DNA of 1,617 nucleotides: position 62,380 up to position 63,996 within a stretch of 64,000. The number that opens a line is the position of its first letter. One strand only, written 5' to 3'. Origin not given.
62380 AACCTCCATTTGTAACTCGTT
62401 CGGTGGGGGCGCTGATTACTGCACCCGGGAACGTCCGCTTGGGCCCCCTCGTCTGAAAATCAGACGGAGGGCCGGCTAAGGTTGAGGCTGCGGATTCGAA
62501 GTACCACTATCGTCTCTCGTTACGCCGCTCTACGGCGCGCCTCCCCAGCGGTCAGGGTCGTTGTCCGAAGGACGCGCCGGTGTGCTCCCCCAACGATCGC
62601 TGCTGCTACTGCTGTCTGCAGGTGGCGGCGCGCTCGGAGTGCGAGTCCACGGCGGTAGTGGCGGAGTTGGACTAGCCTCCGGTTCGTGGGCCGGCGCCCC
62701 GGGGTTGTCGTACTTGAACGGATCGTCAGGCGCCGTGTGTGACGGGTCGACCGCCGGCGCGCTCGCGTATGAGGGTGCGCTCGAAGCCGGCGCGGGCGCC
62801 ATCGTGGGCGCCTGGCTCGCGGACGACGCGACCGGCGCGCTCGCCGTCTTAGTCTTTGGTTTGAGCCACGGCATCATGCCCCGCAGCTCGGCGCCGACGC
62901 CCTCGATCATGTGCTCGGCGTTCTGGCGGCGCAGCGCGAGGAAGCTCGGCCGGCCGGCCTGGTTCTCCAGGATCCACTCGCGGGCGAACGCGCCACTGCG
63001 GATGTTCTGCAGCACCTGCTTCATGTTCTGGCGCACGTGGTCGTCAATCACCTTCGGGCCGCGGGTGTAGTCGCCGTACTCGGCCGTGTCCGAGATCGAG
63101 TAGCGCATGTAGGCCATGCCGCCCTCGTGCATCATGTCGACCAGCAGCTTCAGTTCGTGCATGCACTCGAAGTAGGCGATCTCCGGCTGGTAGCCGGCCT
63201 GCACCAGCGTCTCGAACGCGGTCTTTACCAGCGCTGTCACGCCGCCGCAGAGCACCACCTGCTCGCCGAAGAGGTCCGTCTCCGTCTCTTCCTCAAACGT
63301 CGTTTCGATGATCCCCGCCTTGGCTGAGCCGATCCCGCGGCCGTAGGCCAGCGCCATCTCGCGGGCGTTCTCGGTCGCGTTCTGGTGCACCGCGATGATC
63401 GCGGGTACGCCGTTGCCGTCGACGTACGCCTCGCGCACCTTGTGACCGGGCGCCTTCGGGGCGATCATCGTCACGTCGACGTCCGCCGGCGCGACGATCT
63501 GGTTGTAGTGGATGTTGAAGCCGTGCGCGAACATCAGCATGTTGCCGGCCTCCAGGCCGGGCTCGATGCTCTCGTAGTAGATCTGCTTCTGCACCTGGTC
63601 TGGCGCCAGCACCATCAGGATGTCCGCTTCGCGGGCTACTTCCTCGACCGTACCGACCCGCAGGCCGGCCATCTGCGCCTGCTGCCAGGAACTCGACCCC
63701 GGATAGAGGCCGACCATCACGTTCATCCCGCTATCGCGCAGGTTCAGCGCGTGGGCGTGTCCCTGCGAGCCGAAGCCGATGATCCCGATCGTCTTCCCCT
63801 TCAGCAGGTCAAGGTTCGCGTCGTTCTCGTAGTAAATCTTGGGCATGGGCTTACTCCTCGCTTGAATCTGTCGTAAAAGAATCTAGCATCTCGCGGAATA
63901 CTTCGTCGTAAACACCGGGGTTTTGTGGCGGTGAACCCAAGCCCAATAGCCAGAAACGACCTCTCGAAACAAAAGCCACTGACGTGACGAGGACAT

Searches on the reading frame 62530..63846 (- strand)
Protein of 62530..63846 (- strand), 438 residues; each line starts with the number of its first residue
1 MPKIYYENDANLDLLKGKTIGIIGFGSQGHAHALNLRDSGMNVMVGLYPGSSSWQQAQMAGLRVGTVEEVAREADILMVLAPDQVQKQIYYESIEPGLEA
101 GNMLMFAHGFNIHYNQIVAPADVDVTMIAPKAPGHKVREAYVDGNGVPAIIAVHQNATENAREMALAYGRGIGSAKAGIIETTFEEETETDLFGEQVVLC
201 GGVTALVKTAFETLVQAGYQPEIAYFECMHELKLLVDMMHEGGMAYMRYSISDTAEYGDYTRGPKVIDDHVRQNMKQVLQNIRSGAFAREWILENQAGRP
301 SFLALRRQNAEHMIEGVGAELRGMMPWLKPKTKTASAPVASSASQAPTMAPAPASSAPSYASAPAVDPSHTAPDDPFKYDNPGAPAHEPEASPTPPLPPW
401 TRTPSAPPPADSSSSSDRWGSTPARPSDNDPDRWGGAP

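Call 11: search_protein_families(library=pfam, proteins=[window:62530-63846:-], max_evalue=0.001)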
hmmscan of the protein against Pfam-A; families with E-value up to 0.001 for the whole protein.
window:62530-63846:- (438 aa): 6 families
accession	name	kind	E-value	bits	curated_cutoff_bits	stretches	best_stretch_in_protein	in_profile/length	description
PF07991.19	KARI_N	-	6.9e-73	244.1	20.6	1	15-178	2-165/165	Acetohydroxy acid isomeroreductase, NADPH-binding domain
PF01450.25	KARI_C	-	7.2e-66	221.4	29.1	1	184-327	1-144/144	Ketol-acid reductoisomerase, C-terminal domain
PF02826.25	2-Hacid_dh_C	-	2.7e-08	33.9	25.1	1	12-84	31-102/178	D-isomer specific 2-hydroxyacid dehydrogenase, NAD binding domain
PF00670.27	AdoHcyase_NAD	-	2.6e-06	28.1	27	1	14-79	20-84/162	S-adenosyl-L-homocysteine hydrolase, NAD binding domain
PF03807.23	F420_oxidored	-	3.2e-06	28.1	21.6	1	19-90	1-76/94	NADP oxidoreductase coenzyme F420-dependent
PF03446.21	NAD_binding_2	-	0.00026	21.5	21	1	19-105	1-90/161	NAD binding domain of 6-phosphogluconate dehydrogenase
